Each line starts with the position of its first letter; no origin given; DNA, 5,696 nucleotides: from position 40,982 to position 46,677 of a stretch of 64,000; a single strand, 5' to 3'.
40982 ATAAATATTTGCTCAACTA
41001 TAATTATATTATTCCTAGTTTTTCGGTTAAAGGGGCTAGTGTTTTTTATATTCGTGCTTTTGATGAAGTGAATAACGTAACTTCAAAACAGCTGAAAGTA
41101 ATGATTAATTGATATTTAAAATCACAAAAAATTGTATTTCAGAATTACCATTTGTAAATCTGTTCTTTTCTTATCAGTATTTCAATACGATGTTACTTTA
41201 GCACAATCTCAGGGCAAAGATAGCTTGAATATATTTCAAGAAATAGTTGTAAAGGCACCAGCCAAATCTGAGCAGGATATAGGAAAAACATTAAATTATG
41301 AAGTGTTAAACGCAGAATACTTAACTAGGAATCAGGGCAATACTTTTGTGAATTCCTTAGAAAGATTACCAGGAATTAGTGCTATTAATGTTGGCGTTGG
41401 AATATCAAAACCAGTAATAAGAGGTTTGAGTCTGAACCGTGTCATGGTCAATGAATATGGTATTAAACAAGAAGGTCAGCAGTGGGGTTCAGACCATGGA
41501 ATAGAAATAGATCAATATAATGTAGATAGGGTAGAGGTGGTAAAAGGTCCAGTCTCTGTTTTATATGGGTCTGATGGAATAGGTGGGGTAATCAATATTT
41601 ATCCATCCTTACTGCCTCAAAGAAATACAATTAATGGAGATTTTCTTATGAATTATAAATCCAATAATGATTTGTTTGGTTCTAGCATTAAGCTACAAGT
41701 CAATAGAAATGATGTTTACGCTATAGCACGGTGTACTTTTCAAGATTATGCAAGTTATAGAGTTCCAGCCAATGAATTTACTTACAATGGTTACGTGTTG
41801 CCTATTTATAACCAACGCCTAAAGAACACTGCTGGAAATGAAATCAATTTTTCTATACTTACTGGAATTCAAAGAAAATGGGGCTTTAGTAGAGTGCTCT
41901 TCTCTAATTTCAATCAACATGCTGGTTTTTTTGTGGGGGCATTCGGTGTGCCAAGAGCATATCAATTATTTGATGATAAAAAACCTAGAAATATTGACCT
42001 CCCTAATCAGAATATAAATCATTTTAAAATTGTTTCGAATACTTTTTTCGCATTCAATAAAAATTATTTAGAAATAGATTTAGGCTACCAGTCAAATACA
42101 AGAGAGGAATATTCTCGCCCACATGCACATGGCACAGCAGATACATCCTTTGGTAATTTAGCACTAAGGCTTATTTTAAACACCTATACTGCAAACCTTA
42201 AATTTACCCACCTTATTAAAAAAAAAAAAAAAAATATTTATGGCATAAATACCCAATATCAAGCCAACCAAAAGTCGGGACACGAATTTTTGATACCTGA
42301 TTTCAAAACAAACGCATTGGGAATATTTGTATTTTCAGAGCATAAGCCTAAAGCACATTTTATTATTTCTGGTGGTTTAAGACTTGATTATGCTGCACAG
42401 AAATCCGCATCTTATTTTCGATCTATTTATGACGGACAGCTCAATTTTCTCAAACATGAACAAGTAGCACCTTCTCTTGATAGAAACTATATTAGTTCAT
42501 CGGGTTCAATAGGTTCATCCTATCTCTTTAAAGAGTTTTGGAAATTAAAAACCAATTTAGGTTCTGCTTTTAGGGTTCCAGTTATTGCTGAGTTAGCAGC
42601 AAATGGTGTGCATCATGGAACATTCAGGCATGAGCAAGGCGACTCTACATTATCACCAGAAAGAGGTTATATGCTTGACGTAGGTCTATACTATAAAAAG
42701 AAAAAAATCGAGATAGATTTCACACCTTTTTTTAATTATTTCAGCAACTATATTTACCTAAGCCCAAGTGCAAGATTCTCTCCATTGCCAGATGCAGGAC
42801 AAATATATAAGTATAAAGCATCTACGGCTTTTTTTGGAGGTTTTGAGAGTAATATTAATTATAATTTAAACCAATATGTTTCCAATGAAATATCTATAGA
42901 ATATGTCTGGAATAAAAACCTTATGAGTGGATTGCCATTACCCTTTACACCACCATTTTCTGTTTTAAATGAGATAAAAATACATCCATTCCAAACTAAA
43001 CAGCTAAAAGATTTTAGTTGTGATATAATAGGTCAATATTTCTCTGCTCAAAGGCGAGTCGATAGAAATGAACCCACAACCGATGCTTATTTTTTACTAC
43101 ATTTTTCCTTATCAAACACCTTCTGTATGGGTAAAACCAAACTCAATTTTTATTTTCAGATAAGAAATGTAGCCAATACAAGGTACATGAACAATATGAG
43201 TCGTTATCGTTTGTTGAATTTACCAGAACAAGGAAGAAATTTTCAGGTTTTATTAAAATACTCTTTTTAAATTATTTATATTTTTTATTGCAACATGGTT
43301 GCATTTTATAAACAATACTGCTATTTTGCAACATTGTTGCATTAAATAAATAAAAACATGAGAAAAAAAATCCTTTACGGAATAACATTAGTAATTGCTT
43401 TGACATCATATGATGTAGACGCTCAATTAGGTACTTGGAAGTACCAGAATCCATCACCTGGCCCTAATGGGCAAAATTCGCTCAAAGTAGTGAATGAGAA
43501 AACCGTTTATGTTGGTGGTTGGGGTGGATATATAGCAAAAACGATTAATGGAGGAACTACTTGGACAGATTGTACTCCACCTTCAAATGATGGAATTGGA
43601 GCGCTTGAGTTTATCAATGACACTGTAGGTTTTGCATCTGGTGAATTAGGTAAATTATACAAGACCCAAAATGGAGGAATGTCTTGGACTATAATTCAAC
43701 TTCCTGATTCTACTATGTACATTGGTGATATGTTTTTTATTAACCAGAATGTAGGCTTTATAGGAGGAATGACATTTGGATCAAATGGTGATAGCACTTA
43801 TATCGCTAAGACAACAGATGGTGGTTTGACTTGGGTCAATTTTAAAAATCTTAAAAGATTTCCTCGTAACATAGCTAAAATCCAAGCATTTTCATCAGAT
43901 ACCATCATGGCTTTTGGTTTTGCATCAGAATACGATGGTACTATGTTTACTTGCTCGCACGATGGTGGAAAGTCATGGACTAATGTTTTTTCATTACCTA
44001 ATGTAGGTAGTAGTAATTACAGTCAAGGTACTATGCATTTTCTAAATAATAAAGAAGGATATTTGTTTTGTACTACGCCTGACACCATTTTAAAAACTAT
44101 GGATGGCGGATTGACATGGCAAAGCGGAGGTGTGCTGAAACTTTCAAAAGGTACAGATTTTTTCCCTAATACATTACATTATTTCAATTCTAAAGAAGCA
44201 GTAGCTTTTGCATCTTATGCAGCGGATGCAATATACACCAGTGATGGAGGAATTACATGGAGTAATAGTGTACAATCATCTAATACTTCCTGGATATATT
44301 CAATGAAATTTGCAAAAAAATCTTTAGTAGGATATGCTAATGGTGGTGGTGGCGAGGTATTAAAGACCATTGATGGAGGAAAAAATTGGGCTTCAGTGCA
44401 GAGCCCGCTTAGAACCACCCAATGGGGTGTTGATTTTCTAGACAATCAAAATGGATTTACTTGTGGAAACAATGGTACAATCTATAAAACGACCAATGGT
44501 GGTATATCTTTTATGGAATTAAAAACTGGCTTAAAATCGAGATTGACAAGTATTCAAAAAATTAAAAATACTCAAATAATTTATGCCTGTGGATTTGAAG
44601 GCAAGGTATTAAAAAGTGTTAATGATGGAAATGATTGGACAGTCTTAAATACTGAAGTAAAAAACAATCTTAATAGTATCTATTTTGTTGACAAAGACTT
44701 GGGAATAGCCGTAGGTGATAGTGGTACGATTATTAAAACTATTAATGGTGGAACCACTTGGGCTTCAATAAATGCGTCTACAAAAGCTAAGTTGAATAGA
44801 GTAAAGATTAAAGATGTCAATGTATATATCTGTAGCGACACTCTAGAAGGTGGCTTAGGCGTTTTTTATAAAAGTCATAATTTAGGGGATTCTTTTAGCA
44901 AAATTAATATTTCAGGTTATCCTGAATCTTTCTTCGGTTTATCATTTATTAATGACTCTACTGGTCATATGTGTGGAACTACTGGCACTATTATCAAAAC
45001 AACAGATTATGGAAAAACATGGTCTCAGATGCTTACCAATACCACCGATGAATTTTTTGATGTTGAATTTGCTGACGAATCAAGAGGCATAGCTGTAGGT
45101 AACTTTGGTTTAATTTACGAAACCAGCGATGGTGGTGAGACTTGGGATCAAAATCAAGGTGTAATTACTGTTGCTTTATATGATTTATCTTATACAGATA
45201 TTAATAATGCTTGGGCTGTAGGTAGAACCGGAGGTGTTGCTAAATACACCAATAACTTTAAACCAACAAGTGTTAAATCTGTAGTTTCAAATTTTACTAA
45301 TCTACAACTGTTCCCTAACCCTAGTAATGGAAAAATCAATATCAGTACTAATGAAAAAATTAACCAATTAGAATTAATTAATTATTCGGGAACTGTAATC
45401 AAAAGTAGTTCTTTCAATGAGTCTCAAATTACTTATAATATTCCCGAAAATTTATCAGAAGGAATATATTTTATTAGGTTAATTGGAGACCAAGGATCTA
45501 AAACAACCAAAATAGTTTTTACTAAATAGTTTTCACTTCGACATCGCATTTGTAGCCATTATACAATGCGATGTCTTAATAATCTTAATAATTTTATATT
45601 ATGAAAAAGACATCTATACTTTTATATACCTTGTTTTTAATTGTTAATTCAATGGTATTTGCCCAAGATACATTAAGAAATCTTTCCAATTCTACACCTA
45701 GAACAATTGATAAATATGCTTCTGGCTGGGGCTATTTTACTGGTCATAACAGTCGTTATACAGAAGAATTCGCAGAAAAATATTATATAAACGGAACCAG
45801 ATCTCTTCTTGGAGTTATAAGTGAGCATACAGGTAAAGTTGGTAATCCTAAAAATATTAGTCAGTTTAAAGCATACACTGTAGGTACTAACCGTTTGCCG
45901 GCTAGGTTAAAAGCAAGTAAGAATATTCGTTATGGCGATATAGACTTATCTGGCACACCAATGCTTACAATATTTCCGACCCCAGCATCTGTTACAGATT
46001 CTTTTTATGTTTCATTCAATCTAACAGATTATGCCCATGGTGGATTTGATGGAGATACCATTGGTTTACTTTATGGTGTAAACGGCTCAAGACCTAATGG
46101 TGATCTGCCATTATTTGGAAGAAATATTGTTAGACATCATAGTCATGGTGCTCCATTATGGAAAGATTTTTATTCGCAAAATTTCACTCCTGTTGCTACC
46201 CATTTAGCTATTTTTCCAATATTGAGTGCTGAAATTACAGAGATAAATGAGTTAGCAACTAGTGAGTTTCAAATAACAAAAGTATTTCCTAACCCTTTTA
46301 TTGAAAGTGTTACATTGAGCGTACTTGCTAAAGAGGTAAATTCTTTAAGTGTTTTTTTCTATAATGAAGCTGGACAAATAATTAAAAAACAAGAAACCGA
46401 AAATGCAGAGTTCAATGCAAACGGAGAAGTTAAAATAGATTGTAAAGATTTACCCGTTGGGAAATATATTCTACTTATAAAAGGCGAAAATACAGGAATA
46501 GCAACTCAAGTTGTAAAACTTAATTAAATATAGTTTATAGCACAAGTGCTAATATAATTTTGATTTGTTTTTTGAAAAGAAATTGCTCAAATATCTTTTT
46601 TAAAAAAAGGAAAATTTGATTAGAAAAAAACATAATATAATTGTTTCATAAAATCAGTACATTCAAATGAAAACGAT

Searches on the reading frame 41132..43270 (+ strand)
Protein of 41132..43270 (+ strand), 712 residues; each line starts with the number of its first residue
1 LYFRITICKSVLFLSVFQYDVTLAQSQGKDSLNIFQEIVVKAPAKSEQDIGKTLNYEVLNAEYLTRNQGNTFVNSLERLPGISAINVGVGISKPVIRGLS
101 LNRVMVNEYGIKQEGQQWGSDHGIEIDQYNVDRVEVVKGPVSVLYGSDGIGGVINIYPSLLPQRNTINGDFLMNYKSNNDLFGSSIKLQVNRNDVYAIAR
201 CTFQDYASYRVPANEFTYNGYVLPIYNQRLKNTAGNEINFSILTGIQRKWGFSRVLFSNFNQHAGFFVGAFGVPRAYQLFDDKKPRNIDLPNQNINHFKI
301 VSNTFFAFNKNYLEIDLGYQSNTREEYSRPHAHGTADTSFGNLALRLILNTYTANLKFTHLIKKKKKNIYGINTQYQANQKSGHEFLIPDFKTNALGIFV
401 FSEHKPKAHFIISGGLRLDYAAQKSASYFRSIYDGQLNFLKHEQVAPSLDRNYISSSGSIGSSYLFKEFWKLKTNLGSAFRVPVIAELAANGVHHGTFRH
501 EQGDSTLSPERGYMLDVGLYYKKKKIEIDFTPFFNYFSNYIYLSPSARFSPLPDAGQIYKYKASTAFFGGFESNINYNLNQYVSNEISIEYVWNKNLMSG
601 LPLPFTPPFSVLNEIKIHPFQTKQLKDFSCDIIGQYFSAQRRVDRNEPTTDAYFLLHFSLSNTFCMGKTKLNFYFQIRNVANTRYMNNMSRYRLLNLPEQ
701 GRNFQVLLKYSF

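Call 116: search_protein_families(library=pfam, proteins=[window:41132-43270:+], max_evalue=0.00001)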
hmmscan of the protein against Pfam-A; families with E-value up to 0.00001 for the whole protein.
window:41132-43270:+ (712 aa): 2 families
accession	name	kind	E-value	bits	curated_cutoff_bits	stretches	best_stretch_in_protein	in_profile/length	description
PF00593.30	TonB_dep_Rec_b-barrel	-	1.5e-19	71.7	27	1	306-680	69-436/436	TonB dependent receptor-like, beta-barrel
PF07715.20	Plug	-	1.6e-15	57.9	23.9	1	56-153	9-107/107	TonB-dependent Receptor Plug Domain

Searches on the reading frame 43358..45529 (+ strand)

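Call 116: search_protein_families(library=pfam, proteins=[window:43358-45529:+], max_evalue=0.00001)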
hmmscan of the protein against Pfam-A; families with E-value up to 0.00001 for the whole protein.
window:43358-45529:+ (723 aa): 3 families
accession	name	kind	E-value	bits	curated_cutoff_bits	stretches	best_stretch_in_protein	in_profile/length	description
PF14870.12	PSII_BNR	-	4.3e-34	118.6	27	2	423-562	5-144/303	Photosynthesis system II assembly factor YCF48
PF18962.6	Por_Secre_tail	-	1.2e-10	42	27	1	651-720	1-74/75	Secretion system C-terminal sorting domain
PF02012.26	BNR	-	1.3e-07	30.9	27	0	292-302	1-11/12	BNR/Asp-box repeat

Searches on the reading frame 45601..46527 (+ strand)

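Call 62: search_protein_families(library=pfam, proteins=[window:45601-46527:+], max_evalue=0.0001)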
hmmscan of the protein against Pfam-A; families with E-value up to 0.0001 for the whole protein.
window:45601-46527:+ (308 aa): 1 family
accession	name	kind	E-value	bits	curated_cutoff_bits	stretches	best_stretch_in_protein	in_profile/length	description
PF18962.6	Por_Secre_tail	-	7.2e-08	33.1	27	1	228-300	1-69/75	Secretion system C-terminal sorting domain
